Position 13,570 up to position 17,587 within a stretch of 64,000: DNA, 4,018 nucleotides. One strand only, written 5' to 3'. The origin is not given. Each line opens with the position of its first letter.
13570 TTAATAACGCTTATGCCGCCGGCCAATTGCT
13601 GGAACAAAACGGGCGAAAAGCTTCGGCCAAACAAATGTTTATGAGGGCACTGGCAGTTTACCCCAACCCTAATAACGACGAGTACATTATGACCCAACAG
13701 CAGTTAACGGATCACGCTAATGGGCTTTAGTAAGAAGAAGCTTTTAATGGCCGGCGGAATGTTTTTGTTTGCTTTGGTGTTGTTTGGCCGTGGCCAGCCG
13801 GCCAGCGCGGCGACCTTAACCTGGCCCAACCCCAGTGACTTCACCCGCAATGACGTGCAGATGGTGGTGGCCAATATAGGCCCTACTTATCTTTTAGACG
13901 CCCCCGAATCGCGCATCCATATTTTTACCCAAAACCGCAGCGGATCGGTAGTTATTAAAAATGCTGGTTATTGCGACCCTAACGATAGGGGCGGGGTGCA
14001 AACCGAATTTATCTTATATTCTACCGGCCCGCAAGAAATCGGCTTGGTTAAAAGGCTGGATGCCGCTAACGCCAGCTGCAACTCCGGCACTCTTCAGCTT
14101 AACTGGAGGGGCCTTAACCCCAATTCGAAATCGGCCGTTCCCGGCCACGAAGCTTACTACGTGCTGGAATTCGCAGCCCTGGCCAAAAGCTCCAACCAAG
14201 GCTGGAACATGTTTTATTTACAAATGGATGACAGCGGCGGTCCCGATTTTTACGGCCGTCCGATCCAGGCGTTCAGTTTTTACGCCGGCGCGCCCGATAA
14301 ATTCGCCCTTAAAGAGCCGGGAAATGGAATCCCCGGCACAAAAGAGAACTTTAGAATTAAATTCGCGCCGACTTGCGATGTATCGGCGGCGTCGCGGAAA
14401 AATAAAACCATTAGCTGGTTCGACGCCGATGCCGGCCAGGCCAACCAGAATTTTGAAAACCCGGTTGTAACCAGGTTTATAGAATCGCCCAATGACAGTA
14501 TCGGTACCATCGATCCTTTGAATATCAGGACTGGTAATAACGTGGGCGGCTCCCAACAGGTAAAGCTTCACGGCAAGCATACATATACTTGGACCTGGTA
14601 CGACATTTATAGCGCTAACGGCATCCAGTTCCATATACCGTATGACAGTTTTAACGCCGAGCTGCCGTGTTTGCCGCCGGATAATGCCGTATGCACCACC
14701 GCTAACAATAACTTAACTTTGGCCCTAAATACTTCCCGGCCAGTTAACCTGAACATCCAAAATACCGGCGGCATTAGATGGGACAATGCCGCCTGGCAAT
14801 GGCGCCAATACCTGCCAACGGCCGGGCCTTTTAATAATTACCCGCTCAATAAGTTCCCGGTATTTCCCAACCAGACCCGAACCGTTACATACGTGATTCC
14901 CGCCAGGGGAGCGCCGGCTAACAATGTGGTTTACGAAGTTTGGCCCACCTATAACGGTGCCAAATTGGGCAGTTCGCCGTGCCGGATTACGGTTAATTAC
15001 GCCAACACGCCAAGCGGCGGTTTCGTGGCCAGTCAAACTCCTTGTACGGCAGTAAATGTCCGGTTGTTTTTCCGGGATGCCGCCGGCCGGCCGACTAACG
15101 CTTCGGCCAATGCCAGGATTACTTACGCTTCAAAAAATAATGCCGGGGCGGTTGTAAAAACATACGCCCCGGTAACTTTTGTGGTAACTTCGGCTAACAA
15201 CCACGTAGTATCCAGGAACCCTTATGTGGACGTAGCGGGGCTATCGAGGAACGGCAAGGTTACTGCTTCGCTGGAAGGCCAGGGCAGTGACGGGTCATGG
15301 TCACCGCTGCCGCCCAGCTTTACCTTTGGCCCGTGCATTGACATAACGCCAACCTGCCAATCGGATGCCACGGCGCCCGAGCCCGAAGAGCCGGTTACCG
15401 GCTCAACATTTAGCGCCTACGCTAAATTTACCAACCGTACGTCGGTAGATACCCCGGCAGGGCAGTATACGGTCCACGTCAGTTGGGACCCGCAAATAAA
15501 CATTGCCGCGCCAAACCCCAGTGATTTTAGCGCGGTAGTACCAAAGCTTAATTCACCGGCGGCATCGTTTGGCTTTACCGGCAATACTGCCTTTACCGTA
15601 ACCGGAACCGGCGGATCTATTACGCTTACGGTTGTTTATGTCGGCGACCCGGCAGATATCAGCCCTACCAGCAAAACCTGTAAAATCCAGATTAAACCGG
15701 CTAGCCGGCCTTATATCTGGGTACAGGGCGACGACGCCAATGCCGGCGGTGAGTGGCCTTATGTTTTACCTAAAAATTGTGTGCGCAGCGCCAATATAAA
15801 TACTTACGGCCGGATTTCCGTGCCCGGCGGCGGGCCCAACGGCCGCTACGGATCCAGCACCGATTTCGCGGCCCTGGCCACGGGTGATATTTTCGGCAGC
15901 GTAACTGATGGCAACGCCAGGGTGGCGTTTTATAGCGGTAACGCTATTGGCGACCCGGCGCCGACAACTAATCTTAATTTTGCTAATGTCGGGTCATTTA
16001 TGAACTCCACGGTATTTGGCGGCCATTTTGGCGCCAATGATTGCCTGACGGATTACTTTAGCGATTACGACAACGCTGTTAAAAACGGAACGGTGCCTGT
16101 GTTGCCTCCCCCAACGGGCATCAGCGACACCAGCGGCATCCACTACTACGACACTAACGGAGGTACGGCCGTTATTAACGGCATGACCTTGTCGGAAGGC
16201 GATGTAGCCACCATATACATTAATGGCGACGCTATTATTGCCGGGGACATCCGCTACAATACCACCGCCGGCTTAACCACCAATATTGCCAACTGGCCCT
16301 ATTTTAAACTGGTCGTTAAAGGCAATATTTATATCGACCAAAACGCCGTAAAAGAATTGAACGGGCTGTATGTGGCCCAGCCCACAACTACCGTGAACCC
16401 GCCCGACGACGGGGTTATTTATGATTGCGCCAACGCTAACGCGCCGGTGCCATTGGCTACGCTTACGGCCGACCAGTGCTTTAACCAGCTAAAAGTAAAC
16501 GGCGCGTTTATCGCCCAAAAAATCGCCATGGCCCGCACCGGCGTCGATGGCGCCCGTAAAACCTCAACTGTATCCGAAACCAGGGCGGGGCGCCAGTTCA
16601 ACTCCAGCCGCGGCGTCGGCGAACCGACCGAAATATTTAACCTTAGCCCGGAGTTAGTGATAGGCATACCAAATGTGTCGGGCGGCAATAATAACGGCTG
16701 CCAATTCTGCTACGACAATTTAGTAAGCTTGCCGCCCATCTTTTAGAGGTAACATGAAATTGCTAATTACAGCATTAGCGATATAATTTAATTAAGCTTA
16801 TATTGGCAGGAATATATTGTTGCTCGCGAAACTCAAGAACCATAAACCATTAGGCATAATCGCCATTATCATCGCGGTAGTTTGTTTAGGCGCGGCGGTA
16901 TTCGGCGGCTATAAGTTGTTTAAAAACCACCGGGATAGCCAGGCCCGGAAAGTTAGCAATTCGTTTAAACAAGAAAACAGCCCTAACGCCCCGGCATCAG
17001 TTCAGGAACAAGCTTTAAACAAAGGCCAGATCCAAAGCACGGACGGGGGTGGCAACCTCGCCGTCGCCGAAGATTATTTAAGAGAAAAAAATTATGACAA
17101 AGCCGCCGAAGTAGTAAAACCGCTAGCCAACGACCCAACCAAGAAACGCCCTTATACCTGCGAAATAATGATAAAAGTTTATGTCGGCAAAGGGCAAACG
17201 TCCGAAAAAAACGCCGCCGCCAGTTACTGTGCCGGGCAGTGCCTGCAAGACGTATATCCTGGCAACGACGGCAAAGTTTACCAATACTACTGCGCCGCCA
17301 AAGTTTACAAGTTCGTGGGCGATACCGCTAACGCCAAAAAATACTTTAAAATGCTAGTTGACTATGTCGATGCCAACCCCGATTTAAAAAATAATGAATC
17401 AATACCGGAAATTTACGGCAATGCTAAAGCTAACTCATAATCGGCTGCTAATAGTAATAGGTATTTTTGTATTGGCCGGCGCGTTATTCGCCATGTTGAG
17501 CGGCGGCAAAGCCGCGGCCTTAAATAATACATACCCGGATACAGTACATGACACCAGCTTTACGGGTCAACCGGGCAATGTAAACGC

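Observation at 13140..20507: Duplicated two-gene module (TM/TPR-like protein + ~1000-aa secreted protein) immediately upstream of the type IV pilus operon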

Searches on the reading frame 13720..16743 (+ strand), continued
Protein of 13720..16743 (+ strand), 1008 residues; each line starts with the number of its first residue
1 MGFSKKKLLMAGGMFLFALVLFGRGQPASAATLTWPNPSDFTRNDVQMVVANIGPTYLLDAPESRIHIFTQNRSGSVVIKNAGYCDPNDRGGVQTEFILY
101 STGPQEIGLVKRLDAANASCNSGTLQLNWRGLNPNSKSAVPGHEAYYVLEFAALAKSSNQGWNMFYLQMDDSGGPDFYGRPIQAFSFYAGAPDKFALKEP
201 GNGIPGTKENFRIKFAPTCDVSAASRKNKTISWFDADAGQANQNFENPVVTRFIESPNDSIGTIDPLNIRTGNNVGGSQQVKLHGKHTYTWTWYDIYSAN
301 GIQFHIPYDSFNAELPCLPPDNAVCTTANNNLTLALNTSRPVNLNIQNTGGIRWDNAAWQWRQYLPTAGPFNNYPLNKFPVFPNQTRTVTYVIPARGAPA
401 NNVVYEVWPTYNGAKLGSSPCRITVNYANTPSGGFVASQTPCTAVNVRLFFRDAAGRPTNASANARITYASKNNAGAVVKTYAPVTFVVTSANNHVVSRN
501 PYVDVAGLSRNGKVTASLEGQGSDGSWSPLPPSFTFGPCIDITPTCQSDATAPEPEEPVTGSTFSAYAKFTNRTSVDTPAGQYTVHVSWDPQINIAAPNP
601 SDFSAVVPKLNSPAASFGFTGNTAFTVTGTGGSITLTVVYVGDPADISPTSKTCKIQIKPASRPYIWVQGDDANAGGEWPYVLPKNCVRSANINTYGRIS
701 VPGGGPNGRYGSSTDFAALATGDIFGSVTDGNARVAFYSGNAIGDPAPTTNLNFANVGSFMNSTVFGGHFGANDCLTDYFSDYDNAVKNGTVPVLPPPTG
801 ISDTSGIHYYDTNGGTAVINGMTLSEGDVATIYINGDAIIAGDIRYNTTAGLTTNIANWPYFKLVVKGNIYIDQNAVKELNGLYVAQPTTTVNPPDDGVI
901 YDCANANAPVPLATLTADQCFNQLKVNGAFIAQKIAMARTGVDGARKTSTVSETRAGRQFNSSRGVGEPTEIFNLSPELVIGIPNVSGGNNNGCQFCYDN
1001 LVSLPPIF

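Call 72: fold_search(model_id=the predicted structure, library=pdb)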
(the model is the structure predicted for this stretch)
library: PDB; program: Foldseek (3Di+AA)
matches with E <= 10: 1978; with E <= 0.001: 208
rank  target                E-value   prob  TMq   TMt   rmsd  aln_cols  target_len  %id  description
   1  9qk2_F                4.1e-09  1.00  0.14  0.19  18.3       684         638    8  Structure of the Complement classical and lectin pathway C3 convertase in complex with substrate C3 (released 2025-12-24)
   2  4ziq                  7.6e-09  0.99  0.11  0.08  37.3       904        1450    9  Crystal structure of trypsin activated alpha-2-macroglobulin from Escherichia coli. (released 2015-06-10)
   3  5a42                  4.1e-08  0.98  0.10  0.07  32.5       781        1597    8  Cryo-EM single particle 3D reconstruction of the native conformation of E. coli alpha-2-macroglobulin (ECAM) (released 2015-07-29)
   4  7sqc_T1               5.4e-08  1.00  0.10  0.16  35.7       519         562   10  Ciliary C1 central pair apparatus isolated from Chlamydomonas reinhardtii (released 2022-04-13)
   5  5jpm_A                8.4e-08  0.99  0.10  0.14  30.2       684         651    8  Structure of the complex of human complement C4 with MASP-2 rebuilt using iMDFF (released 2016-08-10)
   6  7q62_B                1.2e-07  0.98  0.10  0.12  33.2       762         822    9  Structure of TEV cleaved A2ML1 dimer (A2ML1-TT dimer) (released 2022-04-20)
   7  7q60                  1.5e-07  0.98  0.09  0.08  31.9       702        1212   11  Structure of TEV cleaved A2ML1 (A2ML1-TE) (released 2022-04-20)
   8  8ovb_A                1.7e-07  0.94  0.09  0.13  31.6       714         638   10  Human Complement C3b in complex with Trypanosoma brucei ISG65. (released 2024-02-14)
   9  6tav_C                2.3e-07  0.98  0.10  0.08  36.1       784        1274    9  Crystal structure of endopeptidase-induced alpha2-macroglobulin (released 2021-05-12)
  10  6tav_A                2.4e-07  0.96  0.09  0.07  36.4       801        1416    8  Crystal structure of endopeptidase-induced alpha2-macroglobulin (released 2021-05-12)
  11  8dhl_A                5.1e-07  1.00  0.09  0.11  19.6       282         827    8  Tannerella forsythia beta-glucuronidase (L2) (released 2023-05-17)
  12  3cu7_B                6.0e-07  0.92  0.08  0.06  31.8       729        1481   10  Human Complement Component 5 (released 2008-06-10)
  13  4u48                  6.4e-07  0.93  0.09  0.07  33.1       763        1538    9  Crystal structure of Salmonella alpha-2-macroglobulin (released 2014-09-17)
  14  4rtd                  7.5e-07  0.95  0.10  0.09  35.2       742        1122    8  Escherichia coli alpha-2-macroglobulin activated by porcine elastase (released 2015-07-15)
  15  7s63_A                9.9e-07  0.89  0.09  0.06  35.3       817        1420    8  Native-form oocyte/egg Alpha-2-Macroglobulin (A2Moo) tetramer (released 2022-01-05)
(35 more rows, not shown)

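Call 114: search_solved_structures(query=A9, max_evalue=10)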
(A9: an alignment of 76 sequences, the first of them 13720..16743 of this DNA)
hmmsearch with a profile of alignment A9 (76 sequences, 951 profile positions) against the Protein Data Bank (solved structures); distinct sequences matched with E-value up to 10: 2.
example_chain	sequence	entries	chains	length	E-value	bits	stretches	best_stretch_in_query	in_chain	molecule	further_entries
6v3p_C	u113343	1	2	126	0.026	16.5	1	311-397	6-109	IgA FC receptor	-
4ole_A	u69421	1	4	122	1.1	11.2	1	323-412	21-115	Next to BRCA1 gene 1 protein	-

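Call 116: search_protein_families(library=pfam, proteins=[P0149], max_evalue=10)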
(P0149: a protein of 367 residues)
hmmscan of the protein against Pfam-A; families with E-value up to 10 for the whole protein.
P0149 (367 aa): 0 families

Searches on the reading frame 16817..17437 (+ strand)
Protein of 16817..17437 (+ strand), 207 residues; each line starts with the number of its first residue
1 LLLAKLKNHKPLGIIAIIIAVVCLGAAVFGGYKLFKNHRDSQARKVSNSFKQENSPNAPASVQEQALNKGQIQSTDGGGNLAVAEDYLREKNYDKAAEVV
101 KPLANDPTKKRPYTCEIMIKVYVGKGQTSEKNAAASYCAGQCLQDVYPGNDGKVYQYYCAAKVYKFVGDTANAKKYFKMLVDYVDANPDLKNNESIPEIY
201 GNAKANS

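Call 9: search_protein_families(library=pfam, proteins=[window:16817-17437:+], max_evalue=1)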
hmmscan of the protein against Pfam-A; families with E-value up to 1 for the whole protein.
window:16817-17437:+ (207 aa): 8 families
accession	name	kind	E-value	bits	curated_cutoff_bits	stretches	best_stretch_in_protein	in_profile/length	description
PF09976.15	TPR_21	-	0.00017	21.8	25.5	1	17-102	10-101/193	Tetratricopeptide repeat-like domain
PF07125.16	DUF1378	-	0.004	17.7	25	1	19-59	12-57/59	Protein of unknown function (DUF1378)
PF15361.11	RIC3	-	0.012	16.5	28.9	1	5-69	66-129/146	Resistance to inhibitors of cholinesterase homologue 3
PF13428.12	TPR_14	-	0.06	14.5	23.5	0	81-107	5-32/44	Tetratricopeptide repeat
PF07719.23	TPR_2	-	0.073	13.7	27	0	84-98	8-22/34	Tetratricopeptide repeat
PF04956.18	TrbC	-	0.084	13.5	27.9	1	10-35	50-75/98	TrbC/VIRB2 pilin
PF18895.5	T4SS_pilin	-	0.11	13.1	26.6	1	14-45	15-46/71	Type IV secretion system pilin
PF13181.12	TPR_8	-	0.13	13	25.7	0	160-178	7-25/34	Tetratricopeptide repeat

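Call 37: search_protein_families(library=ncbifam, proteins=[window:16817-17437:+], max_evalue=0.01)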
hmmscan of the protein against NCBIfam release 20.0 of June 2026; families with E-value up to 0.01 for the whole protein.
window:16817-17437:+ (207 aa): 3 families
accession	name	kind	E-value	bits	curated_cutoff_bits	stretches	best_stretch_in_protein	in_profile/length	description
NF045849.1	ICE_MMCAP2_0565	equivalog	0.0003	20.4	40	1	12-46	17-51/80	Mbov_0395 family pilin-like conjugal transfer protein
NF047373.1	BB0259_flg_lyt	exception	0.0022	16.8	234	0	85-190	217-322/705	flagellar assembly lytic transglycosylase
NF051431.1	Rv0361_Cterm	subfamily_domain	0.0032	17.7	37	0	14-49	6-42/140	Rv0361 family membrane protein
